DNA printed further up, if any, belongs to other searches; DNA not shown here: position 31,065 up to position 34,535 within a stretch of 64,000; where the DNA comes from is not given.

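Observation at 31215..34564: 7TM receptor combining EGF-like module, GPS-like autoproteolysis motif and a C-terminal RGS domain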

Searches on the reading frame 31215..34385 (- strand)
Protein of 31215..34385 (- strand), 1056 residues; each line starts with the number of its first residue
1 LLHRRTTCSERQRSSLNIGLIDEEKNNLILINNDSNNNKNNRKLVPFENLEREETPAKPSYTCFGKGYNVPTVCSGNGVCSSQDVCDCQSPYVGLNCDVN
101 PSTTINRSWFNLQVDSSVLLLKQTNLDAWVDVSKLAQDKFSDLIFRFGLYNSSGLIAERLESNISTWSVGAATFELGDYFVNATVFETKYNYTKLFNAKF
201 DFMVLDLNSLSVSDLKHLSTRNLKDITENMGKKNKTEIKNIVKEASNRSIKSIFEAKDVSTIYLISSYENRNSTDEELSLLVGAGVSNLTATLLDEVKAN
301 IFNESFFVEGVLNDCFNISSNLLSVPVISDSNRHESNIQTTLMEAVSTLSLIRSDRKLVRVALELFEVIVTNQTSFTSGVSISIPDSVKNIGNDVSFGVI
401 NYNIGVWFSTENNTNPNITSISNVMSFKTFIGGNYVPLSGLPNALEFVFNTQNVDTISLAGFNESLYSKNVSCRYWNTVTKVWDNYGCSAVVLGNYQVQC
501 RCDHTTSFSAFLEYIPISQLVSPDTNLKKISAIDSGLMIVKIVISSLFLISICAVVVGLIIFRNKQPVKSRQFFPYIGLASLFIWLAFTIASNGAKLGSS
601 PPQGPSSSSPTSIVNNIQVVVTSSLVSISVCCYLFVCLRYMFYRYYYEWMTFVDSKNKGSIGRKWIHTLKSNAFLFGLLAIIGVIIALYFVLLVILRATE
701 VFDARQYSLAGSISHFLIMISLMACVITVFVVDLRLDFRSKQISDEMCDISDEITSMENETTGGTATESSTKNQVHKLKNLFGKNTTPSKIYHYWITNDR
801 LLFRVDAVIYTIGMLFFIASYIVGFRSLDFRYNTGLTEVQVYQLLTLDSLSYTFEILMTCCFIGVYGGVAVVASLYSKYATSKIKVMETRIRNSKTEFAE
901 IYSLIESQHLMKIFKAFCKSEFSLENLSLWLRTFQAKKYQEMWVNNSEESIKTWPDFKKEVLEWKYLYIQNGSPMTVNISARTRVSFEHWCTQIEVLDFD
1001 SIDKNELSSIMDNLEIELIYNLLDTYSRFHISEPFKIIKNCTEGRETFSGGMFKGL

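Call 5: search_protein_families(library=pfam, proteins=[window:31215-34385:-], max_evalue=1)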
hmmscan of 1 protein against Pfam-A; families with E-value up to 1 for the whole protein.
window:31215-34385:- (1056 aa): 8 families
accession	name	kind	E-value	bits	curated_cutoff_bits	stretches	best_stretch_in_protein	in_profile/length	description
PF01825.27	GPS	-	1.7e-08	35.3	22.5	1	472-509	2-43/45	GPCR proteolysis site, GPS, motif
PF00615.24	RGS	-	3.3e-05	24.7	23.9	1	903-1034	4-113/117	Regulator of G protein signaling domain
PF23106.1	EGF_Teneurin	-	0.00023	21.6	24.3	1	71-99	2-29/30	Teneurin-like EGF domain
PF25820.1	DUF7949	-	0.0015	19.2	27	1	74-98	7-32/35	Domain of unknown function (DUF7949)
PF07974.19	EGF_2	-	0.014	16.2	22.1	1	73-97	7-32/32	EGF-like domain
PF05961.16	Chordopox_A13L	-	0.053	14.2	24.1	1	544-562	2-20/69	Chordopoxvirus A13L protein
PF11992.13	TgpA_N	-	0.13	11.7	30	1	548-722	23-118/333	TgpA N-terminal domain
PF24380.1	DUF7536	-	0.38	11.5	27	0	550-595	29-74/91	Family of unknown function (DUF7536)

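Call 7: find_homologous_proteins(query=window:31215-34385:-)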
Query window:31215-34385:- (1056 aa): 2 proteins with E <= 0.001 among 8000 candidates.
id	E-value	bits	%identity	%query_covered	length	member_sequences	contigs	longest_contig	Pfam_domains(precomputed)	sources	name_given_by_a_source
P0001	0.0e+0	2313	98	100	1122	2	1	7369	PF01825.28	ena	-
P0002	8.2e-11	59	26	28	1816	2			PF07646.22,PF13418.13,PF24681.2,PF13415.13,PF24981.2,PF01344.32,PF25210.2,PF02010.22,PF23106.2,PF24996.1,PF13964.13,PF13854.13,PF01825.28,PF25852.1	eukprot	eukprot:CAMPEP_0117420032 /NCGR_PEP_ID=MMETSP0758-20121206/1464_1 /TAXON_ID=63605 /ORGANISM="Percolo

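Call 9: find_encoding_contigs(protein=P0001, flank=10000)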
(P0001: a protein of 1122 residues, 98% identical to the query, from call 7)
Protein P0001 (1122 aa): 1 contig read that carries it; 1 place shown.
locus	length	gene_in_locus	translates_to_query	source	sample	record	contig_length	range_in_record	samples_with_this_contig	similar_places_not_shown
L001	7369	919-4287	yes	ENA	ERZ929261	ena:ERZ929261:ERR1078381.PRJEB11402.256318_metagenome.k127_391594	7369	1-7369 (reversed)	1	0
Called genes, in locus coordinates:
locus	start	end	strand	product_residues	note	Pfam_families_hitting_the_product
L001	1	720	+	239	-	?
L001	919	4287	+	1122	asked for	PF01825:GPS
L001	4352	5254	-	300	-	PF00089:Trypsin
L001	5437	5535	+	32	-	-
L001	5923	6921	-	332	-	PF01569:PAP2 (weak), PF14360:PAP2_C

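Call 30: list_cluster_members(proteins=[P0001])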
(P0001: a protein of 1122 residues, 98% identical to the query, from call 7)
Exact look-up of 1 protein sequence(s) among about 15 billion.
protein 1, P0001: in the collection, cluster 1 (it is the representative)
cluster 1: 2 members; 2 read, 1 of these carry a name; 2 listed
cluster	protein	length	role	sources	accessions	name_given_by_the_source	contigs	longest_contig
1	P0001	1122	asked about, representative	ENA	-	-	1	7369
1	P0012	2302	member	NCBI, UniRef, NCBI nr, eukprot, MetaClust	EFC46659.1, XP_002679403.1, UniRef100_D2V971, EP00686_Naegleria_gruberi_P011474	predicted protein [Naegleria gruberi] | Predicted protein n=1 Tax=Naegleria gruberi TaxID=5762 RepID=D2V971_NAEGR | uncharacterized protein NAEGRDRAFT_65586 [Naegleria gruberi]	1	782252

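Call 31: search_protein_representatives(protein=window:31215-34385:-)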
Query: 1056 residues. Proteins with E-value up to 0.001 (for the whole library): 270; up to 1e-10: 102; up to 1e-30: 46. The best 150 are listed.
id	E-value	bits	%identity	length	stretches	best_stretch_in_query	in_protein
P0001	0.0e+00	2313.2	98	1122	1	1-1056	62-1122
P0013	1.0e-104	368.0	34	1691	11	62-1052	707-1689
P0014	3.5e-101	356.3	42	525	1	291-793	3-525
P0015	4.5e-97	342.7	32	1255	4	62-1053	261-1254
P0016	1.2e-96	341.4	32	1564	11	62-1041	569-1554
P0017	9.7e-73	262.2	32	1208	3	174-760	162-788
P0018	3.0e-61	224.1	31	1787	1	188-1047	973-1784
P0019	1.1e-59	218.9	31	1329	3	205-1047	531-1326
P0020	3.0e-59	217.5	29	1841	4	60-869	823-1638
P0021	1.8e-57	211.7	32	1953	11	235-655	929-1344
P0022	4.9e-57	210.2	30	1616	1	202-1046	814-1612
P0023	9.7e-57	209.2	29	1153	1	213-1041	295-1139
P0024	9.2e-56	206.0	30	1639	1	177-1047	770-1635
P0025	1.6e-54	201.9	29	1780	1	364-1039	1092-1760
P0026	1.6e-54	201.9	29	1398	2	73-1047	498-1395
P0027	2.1e-53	198.1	31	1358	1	463-1036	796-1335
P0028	1.2e-51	192.3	30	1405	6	262-1034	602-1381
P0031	1.6e-46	175.4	32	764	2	663-1039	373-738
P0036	2.8e-41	158.1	31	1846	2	406-1034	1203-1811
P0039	9.7e-41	156.3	38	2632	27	369-992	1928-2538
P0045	2.0e-36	142.0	26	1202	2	395-939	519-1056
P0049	5.4e-34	133.9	27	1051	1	320-1037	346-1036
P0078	3.1e-22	95.0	43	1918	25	60-98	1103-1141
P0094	6.8e-15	70.7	30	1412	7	470-1034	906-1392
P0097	1.7e-14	69.4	26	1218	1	309-932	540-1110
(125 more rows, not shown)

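Call 40: list_cluster_members(proteins=[P0013, P0015, P0016, P0018, P0023, P0027, P0028, P0031, P0049, P0097])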
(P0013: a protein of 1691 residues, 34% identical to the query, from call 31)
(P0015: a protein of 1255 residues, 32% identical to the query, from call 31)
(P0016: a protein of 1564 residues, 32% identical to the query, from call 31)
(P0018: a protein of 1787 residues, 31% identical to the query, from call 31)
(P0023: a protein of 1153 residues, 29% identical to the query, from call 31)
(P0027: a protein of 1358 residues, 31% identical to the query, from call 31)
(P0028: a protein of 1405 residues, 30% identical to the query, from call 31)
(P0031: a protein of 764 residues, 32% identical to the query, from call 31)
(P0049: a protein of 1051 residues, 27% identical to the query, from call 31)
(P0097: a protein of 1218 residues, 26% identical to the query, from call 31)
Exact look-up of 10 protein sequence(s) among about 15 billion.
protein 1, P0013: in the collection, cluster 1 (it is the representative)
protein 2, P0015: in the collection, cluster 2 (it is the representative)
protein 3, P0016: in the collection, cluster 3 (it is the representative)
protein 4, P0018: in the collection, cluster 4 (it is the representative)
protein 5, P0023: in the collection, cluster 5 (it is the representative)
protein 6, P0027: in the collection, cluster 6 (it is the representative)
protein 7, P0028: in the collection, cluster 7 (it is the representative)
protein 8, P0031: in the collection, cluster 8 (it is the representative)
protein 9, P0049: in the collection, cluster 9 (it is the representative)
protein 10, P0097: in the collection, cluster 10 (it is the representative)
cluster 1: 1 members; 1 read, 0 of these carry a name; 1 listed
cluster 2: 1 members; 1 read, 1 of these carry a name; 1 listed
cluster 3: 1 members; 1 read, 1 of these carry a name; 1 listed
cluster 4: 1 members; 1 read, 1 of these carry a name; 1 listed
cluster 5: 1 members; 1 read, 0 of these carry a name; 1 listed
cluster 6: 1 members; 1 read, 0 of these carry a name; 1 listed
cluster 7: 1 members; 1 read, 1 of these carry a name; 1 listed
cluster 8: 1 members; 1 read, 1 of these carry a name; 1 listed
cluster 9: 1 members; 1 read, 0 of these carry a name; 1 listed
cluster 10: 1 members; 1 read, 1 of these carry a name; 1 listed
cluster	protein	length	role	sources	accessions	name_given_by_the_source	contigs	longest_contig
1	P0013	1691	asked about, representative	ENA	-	-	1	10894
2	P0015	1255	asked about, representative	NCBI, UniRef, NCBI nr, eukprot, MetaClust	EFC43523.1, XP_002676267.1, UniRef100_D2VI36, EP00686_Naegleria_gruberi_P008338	predicted protein [Naegleria gruberi] | Predicted protein n=1 Tax=Naegleria gruberi TaxID=5762 RepID=D2VI36_NAEGR | uncharacterized protein NAEGRDRAFT_49726 [Naegleria gruberi]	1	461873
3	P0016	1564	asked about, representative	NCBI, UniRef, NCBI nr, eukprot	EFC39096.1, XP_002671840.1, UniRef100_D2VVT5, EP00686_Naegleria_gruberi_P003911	predicted protein [Naegleria gruberi] | Predicted protein n=1 Tax=Naegleria gruberi TaxID=5762 RepID=D2VVT5_NAEGR | uncharacterized protein NAEGRDRAFT_73134 [Naegleria gruberi]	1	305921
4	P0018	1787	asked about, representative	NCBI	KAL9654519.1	hypothetical protein ABK040_006584 [Willaertia magna]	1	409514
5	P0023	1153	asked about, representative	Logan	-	-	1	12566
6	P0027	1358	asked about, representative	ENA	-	-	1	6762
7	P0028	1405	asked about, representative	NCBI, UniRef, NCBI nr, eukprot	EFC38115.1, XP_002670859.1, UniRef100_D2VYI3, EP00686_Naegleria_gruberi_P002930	predicted protein [Naegleria gruberi] | Predicted protein n=1 Tax=Naegleria gruberi TaxID=5762 RepID=D2VYI3_NAEGR | uncharacterized protein NAEGRDRAFT_74131 [Naegleria gruberi]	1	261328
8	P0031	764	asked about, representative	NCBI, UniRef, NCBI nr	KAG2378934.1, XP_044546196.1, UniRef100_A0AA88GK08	hypothetical protein C9374_007572 [Naegleria lovaniensis] | RGS domain-containing protein n=1 Tax=Naegleria lovaniensis TaxID=51637 ... | uncharacterized protein C9374_007572 [Naegleria lovaniensis]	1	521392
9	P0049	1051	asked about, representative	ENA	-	-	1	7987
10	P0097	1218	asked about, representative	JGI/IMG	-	hypothetical protein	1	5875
